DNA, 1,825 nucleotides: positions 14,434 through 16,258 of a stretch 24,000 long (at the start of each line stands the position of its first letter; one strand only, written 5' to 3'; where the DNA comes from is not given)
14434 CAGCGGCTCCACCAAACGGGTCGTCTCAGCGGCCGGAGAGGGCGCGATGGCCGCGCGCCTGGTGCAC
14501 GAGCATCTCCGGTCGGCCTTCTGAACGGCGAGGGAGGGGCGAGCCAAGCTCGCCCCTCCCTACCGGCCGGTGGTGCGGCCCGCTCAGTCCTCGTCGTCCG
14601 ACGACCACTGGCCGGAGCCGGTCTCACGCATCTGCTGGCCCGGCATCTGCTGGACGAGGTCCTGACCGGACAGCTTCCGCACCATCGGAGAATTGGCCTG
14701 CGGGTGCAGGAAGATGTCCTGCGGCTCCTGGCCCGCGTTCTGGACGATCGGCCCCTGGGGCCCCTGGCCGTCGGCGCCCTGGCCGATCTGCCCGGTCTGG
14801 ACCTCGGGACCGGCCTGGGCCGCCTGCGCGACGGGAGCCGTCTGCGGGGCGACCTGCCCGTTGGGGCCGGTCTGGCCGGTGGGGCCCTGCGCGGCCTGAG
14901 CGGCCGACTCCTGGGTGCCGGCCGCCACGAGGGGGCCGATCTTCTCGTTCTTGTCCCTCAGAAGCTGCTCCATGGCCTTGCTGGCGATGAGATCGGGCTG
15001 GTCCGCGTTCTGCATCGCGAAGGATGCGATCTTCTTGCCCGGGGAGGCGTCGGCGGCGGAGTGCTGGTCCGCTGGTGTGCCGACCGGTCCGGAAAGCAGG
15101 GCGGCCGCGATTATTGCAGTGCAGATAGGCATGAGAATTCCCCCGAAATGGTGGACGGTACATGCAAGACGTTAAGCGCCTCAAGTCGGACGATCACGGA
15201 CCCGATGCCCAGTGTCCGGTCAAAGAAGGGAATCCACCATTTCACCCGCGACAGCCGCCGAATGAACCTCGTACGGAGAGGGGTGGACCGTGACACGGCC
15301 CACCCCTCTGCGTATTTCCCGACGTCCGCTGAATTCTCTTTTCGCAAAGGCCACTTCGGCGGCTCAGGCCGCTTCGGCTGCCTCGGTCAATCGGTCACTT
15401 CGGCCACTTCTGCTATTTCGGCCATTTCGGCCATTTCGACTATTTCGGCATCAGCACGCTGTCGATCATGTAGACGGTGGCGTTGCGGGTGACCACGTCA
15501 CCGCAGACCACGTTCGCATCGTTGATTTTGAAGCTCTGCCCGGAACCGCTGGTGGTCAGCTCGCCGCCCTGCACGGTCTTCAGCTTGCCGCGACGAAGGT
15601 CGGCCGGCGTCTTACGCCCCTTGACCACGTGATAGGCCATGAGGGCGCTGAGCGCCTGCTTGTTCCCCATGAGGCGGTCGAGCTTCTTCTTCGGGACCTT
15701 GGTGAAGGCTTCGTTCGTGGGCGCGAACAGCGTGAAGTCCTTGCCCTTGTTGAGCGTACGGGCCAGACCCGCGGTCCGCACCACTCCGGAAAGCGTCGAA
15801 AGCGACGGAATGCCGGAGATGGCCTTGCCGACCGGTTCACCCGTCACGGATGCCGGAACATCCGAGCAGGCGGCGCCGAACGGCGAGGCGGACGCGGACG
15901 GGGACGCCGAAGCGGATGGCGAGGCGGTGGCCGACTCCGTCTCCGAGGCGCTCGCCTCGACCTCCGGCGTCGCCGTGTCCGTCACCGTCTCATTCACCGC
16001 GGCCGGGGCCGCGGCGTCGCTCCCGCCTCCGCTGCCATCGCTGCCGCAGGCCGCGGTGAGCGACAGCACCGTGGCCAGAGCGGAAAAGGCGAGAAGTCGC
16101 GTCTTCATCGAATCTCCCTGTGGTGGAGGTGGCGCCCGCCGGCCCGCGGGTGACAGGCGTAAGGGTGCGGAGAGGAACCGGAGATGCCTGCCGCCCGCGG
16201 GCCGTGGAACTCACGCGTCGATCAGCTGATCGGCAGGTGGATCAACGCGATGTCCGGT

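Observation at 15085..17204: Duplicated ~140-bp promoter/leader/signal-peptide cassette heads two otherwise unrelated low-complexity exported proteins that bracket a fasciclin lipoprotein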

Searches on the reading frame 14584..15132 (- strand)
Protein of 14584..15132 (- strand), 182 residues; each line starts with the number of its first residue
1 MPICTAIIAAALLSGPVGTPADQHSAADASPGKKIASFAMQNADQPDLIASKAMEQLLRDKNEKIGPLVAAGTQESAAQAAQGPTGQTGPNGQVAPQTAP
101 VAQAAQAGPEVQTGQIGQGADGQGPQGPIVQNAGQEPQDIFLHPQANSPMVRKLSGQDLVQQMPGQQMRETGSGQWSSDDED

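Call 8: search_protein_families(library=pfam, proteins=[window:14584-15132:-], max_evalue=0.01)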
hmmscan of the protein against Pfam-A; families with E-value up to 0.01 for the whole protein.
window:14584-15132:- (182 aa): 0 families

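Call 9: search_protein_families(library=ncbifam, proteins=[window:14584-15132:-], max_evalue=1)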
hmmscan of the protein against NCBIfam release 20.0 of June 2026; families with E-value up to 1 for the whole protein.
window:14584-15132:- (182 aa): 0 families

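Call 10: find_homologous_proteins(query=window:14584-15132:-)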
Query window:14584-15132:- (182 aa): 6 proteins with E <= 0.001 among 296 candidates.
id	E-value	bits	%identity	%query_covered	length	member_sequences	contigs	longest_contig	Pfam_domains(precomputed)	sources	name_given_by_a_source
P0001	3.2e-107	374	99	100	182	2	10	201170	-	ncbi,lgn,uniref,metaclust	ncbi:hypothetical protein [Sphaerimonospora mesophila]|uniref:hypothetical protein n=1 Tax=Sphaerimo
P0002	7.4e-95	334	89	100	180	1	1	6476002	-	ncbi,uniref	ncbi:hypothetical protein ACQP1K_11530 [Sphaerimonospora sp. CA-214678]|uniref:hypothetical protein 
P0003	4.7e-83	296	81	100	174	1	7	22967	-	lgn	-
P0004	2.4e-59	218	64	99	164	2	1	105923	-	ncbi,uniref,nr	ncbi:hypothetical protein [Sphaerimonospora thailandensis]|uniref:Uncharacterized protein n=1 Tax=Sp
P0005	4.8e-18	84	34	100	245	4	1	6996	-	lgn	-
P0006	3.4e-8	52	38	65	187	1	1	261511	-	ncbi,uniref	ncbi:hypothetical protein [Planotetraspora sp. GP83]|uniref:hypothetical protein n=1 Tax=Planotetras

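Call 11: find_encoding_contigs(protein=P0004, flank=6000, max_places=2)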
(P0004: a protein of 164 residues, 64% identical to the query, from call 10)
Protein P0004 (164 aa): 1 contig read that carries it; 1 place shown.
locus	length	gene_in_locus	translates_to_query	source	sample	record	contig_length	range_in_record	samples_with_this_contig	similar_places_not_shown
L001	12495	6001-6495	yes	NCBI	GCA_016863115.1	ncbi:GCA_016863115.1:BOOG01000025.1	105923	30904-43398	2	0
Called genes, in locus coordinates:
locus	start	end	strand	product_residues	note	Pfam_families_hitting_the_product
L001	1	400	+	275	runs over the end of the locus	PF01061:ABC2_membrane, PF12698:ABC2_membrane_3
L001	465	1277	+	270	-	PF00440:TetR_N, PF02909:TetR_C_1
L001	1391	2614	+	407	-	PF04972:BON, PF10604:Polyketide_cyc2, PF03364:Polyketide_cyc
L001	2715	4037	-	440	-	PF00067:p450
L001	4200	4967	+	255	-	-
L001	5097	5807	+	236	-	PF02469:Fasciclin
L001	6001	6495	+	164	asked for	-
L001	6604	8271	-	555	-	PF00027:cNMP_binding, PF07992:Pyr_redox_2, PF13738:Pyr_redox_3, PF00070:Pyr_redox (weak)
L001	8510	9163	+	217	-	PF01738:DLH (weak), PF12146:Hydrolase_4 (faint), PF20408:Abhydrolase_11, PF00561:Abhydrolase_1 (faint)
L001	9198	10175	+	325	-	PF00248:Aldo_ket_red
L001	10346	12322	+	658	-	PF07973:tRNA_SAD, PF00587:tRNA-synt_2b, PF03129:HGTP_anticodon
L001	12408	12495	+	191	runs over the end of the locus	PF04677:CwfJ_C_1 (weak), PF01230:HIT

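Call 12: find_encoding_contigs(protein=P0002, flank=6000, max_places=2)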
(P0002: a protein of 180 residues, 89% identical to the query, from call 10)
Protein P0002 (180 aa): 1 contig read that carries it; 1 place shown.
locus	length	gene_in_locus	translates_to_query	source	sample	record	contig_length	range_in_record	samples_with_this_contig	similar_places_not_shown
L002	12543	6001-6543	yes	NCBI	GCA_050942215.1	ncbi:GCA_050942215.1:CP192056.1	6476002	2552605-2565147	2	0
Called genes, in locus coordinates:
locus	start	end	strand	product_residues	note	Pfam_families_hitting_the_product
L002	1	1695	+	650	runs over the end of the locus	PF02384:N6_Mtase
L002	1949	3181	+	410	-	PF04972:BON, PF10604:Polyketide_cyc2, PF03364:Polyketide_cyc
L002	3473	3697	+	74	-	-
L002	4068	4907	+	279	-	-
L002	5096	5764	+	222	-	-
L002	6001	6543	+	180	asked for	-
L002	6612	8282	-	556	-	PF00027:cNMP_binding, PF07992:Pyr_redox_2, PF13738:Pyr_redox_3, PF00070:Pyr_redox (weak)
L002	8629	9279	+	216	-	PF01738:DLH (weak), PF12146:Hydrolase_4 (faint), PF20408:Abhydrolase_11, PF00561:Abhydrolase_1 (faint)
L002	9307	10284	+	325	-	PF00248:Aldo_ket_red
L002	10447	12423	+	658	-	PF07973:tRNA_SAD, PF00587:tRNA-synt_2b, PF03129:HGTP_anticodon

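Call 13: find_encoding_contigs(protein=P0006, flank=6000, max_places=2)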
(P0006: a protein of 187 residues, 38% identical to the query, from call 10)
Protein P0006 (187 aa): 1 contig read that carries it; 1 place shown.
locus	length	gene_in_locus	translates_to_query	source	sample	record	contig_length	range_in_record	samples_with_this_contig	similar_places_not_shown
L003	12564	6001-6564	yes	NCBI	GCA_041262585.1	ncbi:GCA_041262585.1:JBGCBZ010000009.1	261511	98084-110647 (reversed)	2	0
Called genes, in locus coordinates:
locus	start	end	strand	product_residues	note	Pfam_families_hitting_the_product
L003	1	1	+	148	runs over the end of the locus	PF09339:HTH_IclR (faint), PF12802:MarR_2, PF01047:MarR, PF13463:HTH_27 (weak)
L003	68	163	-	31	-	-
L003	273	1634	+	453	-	PF00202:Aminotran_3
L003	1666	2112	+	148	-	PF13404:HTH_AsnC-type, PF13412:HTH_24, PF01037:AsnC_trans_reg, PF22482:AsnC_trans_reg_3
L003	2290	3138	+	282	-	PF13483:Lactamase_B_3 (weak), PF12706:Lactamase_B_2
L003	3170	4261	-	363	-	PF07690:MFS_1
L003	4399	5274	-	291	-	PF00293:NUDIX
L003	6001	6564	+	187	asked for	-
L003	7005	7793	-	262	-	PF13539:Peptidase_M15_4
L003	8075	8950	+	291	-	PF01790:LGT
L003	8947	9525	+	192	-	-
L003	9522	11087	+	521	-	PF23545:Zn_ribbon_HMPTM, PF04055:Radical_SAM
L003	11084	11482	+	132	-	-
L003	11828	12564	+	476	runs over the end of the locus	PF13191:AAA_16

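Call 17: find_encoding_contigs(protein=P0005, flank=6000, max_places=2)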
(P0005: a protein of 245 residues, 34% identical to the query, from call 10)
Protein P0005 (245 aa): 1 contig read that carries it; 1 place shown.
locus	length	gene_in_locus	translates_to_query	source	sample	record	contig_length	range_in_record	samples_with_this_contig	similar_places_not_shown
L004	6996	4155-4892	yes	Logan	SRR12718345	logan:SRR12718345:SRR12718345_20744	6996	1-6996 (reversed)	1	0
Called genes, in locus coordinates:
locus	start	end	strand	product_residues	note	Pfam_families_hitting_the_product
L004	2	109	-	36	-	?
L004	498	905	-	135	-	-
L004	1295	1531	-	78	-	PF11160:Hva1_TUDOR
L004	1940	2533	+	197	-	-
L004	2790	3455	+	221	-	PF02469:Fasciclin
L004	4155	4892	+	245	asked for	-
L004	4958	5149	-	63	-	-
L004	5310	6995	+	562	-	?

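Call 18: find_encoding_contigs(protein=P0003, flank=6000, max_places=2)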
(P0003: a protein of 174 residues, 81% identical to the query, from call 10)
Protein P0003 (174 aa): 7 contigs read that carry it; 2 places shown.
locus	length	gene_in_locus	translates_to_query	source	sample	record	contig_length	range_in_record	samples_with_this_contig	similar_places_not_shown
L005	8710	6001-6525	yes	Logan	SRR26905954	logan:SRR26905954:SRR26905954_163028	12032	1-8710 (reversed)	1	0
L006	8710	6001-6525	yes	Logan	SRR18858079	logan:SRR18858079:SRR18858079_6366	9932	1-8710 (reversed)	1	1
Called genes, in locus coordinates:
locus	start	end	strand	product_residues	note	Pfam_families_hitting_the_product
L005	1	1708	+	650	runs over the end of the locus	PF02384:N6_Mtase, PF05175:MTS (weak)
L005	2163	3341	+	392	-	PF04972:BON, PF03364:Polyketide_cyc, PF10604:Polyketide_cyc2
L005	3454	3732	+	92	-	-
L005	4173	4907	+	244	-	-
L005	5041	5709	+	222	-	-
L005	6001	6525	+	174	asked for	-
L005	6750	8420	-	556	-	PF00027:cNMP_binding, PF01134:GIDA (faint), PF07992:Pyr_redox_2, PF13738:Pyr_redox_3, PF00070:Pyr_redox (weak)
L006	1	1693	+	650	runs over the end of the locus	PF02384:N6_Mtase, PF05175:MTS (weak)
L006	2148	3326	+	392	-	PF04972:BON, PF03364:Polyketide_cyc, PF10604:Polyketide_cyc2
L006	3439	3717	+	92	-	-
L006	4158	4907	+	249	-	-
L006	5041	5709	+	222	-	-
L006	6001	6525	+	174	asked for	-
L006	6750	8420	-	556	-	PF00027:cNMP_binding, PF01134:GIDA (faint), PF07992:Pyr_redox_2, PF13738:Pyr_redox_3, PF00070:Pyr_redox (weak)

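Call 41: search_protein_representatives(alignment_id=A4)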
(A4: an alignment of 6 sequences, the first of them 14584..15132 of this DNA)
Query: 6 sequences, 182 profile positions. Proteins with E-value up to 0.001 (for the whole library): 12; up to 1e-10: 12; up to 1e-30: 3. The best 12 are listed.
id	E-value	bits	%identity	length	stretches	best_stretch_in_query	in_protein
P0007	2.3e-39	152.2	-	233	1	1-178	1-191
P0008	3.0e-38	148.5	-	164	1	1-181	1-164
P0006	7.9e-32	127.6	-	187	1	1-177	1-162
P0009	1.1e-28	117.3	-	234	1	1-177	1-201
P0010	9.9e-28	114.2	-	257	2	3-122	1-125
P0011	2.6e-20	90.0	-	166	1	1-133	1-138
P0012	2.3e-19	87.0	-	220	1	1-163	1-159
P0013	4.4e-19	86.0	-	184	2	1-137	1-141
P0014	1.1e-18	84.8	-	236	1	1-149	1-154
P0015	5.0e-18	82.6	-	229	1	1-171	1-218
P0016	5.1e-18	82.6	-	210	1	1-168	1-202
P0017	1.1e-11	61.9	-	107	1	29-115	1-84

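Call 58: find_encoding_contigs(protein=P0015, flank=4000, max_places=2)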
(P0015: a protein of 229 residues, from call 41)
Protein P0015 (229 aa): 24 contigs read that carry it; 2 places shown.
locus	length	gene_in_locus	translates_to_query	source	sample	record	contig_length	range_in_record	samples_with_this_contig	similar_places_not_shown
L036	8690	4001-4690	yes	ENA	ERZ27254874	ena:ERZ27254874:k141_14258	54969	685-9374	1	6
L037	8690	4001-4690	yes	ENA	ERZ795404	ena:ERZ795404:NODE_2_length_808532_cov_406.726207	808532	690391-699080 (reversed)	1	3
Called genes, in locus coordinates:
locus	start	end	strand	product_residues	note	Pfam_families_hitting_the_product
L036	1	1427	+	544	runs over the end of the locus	PF00501:AMP-binding, PF13193:AMP-binding_C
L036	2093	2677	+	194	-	-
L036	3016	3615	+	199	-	PF02469:Fasciclin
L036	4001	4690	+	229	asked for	-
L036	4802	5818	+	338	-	PF00248:Aldo_ket_red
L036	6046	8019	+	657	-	PF07973:tRNA_SAD, PF00587:tRNA-synt_2b, PF03129:HGTP_anticodon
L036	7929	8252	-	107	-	-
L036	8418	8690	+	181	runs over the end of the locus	PF04677:CwfJ_C_1, PF11969:DcpS_C (weak), PF01230:HIT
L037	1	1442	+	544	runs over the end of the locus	PF00501:AMP-binding, PF13193:AMP-binding_C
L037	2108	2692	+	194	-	-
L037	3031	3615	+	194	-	PF02469:Fasciclin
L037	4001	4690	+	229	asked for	-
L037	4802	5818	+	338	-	PF00248:Aldo_ket_red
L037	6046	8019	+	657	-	PF07973:tRNA_SAD, PF00587:tRNA-synt_2b, PF03129:HGTP_anticodon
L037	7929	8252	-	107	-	-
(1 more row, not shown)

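Call 62: find_encoding_contigs(protein=P0014, flank=4000, max_places=1)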
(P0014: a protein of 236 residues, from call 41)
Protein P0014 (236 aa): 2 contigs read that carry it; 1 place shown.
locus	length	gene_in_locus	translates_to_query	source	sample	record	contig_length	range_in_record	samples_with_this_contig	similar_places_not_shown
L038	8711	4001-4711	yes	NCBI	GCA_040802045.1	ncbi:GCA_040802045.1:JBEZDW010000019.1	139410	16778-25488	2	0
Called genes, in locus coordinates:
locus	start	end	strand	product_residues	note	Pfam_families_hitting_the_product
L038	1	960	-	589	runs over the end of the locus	PF13522:GATase_6, PF13537:GATase_7, PF00733:Asn_synthase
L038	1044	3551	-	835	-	PF04107:GCS2, PF04174:CP_ATPgrasp_1, PF14403:CP_ATPgrasp_2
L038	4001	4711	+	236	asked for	-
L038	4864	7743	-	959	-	PF00486:Trans_reg_C (weak), PF03704:BTAD, PF13401:AAA_22, PF25872:HTH_77 (weak), PF17874:TPR_MalT (weak), PF13424:TPR_12 (weak)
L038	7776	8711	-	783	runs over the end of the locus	-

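Call 63: find_encoding_contigs(protein=P0012, flank=4000, max_places=1)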
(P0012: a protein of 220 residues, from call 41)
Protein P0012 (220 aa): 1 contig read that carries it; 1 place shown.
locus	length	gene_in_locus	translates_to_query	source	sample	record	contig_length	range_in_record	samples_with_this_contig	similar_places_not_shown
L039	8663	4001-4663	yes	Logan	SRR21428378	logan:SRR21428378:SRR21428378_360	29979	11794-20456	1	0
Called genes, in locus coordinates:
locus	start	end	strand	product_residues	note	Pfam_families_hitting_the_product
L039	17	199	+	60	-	PF14020:DUF4236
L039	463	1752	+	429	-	PF14399:BtrH_N, PF16169:DUF4872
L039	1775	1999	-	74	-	PF11160:Hva1_TUDOR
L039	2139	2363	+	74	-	-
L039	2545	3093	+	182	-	-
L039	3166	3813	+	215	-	PF02469:Fasciclin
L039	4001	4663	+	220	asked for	-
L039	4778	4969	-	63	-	-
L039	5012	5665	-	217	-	PF03446:NAD_binding_2 (weak), PF03807:F420_oxidored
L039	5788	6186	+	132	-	PF01638:HxlR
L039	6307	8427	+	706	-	PF14742:GDE_N_bis, PF06202:GDE_C (faint), PF22422:MGH1-like_GH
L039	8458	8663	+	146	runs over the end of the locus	PF19654:DUF6157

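Call 75: predict_structure(alignment_id=A4)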
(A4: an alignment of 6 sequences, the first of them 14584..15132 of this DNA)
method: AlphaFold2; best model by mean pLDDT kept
length: 182 residues; sequences in the alignment: 6
mean_pLDDT: 52.7   pTM: 0.22
mean pLDDT of the five models: 52.7, 50.6, 49.8, 46.7, 45.1
residues with pLDDT >= 90: 0; 70-90: 29; 50-70: 57; < 50: 96
segments of 3 or more residues with pLDDT < 50: 1-6, 8-16, 18-22, 65-124
pLDDT, mean of each block of 10 residues (from residue 1): 48 47 50 78 81 77 51 40 40 43 39 38 44 52 57 58 54 52 51
secondary structure, 60 per line:
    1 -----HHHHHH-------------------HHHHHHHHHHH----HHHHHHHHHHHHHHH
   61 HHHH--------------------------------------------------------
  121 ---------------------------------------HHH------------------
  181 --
elements in order: H6-11 H31-41 H46-64

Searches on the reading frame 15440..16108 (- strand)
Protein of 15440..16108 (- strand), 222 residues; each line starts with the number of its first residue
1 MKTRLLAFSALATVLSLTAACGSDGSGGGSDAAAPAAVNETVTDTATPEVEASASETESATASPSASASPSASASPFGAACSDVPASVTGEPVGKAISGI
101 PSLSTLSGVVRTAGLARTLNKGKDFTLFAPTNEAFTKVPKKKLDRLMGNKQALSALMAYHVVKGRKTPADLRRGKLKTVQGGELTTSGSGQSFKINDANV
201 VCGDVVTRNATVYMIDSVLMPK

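Call 8: search_protein_families(library=pfam, proteins=[window:15440-16108:-], max_evalue=0.01)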
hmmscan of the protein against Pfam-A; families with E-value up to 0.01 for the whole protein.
window:15440-16108:- (222 aa): 1 family
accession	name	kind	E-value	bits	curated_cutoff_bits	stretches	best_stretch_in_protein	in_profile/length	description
PF02469.27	Fasciclin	-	4.2e-33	114.6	22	1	102-221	2-123/123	Fasciclin domain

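Call 9: search_protein_families(library=ncbifam, proteins=[window:15440-16108:-], max_evalue=1)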
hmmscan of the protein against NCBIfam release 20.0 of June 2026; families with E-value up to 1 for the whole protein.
window:15440-16108:- (222 aa): 4 families
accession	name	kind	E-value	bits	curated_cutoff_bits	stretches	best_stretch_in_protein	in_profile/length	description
NF037973.1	metallo_SslE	exception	0.002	15.6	3000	1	9-134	10-123/1519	lipoprotein metalloprotease SslE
NF040526.1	SCO0930_lipo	equivalog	0.15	11.2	275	1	10-68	9-66/311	SCO0930 family lipoprotein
NF041057.1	Rcas_1661_fam_Se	equivalog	0.58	9.7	190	1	12-77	3-66/247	Rcas_1661 family thioredoxin-like (seleno)lipoprotein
NF052675.1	XAC1346_fam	equivalog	0.75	10.4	120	0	2-87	3-85/108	XAC1346 family secretion chaperone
